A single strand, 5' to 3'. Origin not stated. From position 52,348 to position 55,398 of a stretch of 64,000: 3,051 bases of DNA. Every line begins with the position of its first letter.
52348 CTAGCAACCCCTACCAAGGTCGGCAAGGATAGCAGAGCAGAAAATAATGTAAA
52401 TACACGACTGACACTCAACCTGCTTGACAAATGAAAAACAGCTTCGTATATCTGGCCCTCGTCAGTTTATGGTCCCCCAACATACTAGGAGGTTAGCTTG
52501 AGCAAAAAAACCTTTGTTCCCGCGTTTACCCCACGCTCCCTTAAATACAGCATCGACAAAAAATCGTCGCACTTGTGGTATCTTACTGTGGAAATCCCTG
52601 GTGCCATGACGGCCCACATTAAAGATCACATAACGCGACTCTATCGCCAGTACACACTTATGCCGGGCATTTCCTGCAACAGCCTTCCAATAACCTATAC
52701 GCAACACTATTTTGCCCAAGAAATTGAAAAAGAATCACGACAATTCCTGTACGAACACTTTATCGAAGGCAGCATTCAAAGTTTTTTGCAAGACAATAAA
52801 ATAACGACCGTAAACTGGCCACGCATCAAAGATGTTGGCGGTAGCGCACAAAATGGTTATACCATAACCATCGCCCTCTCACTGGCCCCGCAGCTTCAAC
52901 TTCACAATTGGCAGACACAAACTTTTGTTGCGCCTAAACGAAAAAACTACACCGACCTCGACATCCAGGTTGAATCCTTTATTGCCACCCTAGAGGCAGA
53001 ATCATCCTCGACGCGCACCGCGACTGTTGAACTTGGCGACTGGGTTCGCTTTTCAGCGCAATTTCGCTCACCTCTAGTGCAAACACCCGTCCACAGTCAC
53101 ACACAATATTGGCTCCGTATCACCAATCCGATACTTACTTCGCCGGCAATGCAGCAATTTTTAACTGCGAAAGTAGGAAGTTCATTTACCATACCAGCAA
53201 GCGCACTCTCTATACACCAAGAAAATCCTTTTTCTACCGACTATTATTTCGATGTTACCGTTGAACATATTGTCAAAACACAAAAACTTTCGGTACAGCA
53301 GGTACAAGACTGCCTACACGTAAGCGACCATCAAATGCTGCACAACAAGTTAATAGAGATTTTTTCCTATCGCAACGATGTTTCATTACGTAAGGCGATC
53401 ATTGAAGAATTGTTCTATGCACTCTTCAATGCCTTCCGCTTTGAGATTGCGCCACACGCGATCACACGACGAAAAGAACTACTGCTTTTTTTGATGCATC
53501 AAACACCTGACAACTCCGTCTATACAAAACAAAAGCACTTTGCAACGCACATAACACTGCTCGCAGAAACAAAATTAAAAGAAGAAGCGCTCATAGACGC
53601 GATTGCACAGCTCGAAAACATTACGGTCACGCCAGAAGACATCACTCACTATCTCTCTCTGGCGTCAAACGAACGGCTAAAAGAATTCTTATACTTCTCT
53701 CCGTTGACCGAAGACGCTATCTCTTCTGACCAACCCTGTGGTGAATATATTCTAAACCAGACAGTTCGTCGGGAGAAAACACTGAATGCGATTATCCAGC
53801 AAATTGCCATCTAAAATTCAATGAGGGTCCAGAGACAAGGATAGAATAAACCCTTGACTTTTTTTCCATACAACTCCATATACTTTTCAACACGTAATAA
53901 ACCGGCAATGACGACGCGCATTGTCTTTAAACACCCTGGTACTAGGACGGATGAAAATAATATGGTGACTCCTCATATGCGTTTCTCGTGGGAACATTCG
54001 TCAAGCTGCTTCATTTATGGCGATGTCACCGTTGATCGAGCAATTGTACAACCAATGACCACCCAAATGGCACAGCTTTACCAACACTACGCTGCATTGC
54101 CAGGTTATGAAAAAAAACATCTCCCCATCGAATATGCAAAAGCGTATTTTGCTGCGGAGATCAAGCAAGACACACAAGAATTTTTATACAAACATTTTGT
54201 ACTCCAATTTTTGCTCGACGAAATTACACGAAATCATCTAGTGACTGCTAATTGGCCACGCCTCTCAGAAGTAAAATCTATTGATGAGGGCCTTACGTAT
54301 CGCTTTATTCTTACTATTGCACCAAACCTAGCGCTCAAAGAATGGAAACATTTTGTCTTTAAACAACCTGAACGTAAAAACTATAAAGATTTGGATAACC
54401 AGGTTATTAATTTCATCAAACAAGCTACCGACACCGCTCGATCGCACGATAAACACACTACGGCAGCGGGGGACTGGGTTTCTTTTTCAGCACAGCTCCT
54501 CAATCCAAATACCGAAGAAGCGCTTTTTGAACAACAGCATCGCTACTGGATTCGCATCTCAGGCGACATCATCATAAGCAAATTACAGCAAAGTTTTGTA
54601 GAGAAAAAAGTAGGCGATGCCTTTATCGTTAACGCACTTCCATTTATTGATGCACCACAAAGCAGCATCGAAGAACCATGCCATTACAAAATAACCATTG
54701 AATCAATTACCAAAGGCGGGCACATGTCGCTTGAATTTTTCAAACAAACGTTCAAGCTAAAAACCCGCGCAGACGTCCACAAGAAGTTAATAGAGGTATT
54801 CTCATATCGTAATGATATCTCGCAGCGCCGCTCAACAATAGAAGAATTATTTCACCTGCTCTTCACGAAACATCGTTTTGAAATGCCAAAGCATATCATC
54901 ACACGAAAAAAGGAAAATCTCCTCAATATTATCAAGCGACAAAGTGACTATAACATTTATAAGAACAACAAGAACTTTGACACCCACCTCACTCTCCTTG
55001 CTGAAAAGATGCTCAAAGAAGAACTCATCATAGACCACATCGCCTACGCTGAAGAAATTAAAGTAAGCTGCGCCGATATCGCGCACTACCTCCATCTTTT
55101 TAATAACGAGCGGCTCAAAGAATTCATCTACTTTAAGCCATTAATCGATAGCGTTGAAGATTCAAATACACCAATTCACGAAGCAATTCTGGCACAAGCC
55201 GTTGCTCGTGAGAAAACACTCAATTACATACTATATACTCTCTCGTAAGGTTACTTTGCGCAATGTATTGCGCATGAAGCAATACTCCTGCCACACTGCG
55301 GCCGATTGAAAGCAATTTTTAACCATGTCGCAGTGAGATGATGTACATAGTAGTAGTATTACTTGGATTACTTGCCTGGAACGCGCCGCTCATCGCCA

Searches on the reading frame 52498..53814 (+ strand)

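Call 7: search_protein_families(library=ncbifam, proteins=[window:52498-53814:+], max_evalue=0.00001)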
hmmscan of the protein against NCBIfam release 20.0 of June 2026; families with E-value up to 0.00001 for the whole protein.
window:52498-53814:+ (438 aa): 1 family
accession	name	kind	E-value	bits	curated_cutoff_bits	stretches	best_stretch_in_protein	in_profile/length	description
TIGR00115.1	tig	equivalog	1.1e-14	54.1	180.2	1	72-387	44-369/410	trigger factor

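Call 70: search_protein_families(library=pfam, proteins=[window:52498-53814:+], max_evalue=0.01)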
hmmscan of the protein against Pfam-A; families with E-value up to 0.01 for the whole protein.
window:52498-53814:+ (438 aa): 2 families
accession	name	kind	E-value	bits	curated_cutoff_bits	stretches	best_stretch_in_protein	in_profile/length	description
PF05697.18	Trigger_N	-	0.00057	20.6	22.2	1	17-157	3-138/144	Bacterial trigger factor protein (TF)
PF05698.19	Trigger_C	-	0.0018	18.8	22.7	0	277-385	21-119/162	Bacterial trigger factor protein (TF) C-terminus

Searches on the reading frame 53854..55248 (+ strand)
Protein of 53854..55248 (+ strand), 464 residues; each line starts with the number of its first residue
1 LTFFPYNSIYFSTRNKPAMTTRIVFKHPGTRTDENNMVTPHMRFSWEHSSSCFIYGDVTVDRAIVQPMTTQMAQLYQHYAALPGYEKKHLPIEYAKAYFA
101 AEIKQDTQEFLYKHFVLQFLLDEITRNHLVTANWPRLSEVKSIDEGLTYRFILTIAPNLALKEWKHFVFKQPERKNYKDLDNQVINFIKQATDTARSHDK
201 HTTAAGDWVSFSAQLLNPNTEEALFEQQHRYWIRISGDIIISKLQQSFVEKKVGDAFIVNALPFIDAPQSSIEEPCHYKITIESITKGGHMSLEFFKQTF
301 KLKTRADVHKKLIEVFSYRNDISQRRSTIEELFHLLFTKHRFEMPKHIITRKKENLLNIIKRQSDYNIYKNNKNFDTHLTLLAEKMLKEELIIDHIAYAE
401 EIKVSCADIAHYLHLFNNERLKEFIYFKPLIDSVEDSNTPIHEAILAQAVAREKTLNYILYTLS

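Call 4: search_protein_families(library=pfam, proteins=[window:53854-55248:+], max_evalue=1)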
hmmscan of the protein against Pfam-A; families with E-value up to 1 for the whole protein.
window:53854-55248:+ (464 aa): 2 families
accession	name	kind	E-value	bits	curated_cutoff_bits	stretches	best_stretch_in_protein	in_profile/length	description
PF05697.18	Trigger_N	-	2.8e-06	28.1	22.2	1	42-175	1-131/144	Bacterial trigger factor protein (TF)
PF05698.19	Trigger_C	-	3.8e-05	24.2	22.7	1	320-410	17-117/162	Bacterial trigger factor protein (TF) C-terminus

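Call 68: search_protein_families(library=ncbifam, proteins=[window:53854-55248:+], max_evalue=0.1)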
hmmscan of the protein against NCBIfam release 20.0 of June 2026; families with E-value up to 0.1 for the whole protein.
window:53854-55248:+ (464 aa): 1 family
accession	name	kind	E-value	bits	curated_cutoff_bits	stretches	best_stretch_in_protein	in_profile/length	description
TIGR00115.1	tig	equivalog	5.3e-22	78.2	180.2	1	58-420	7-375/410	trigger factor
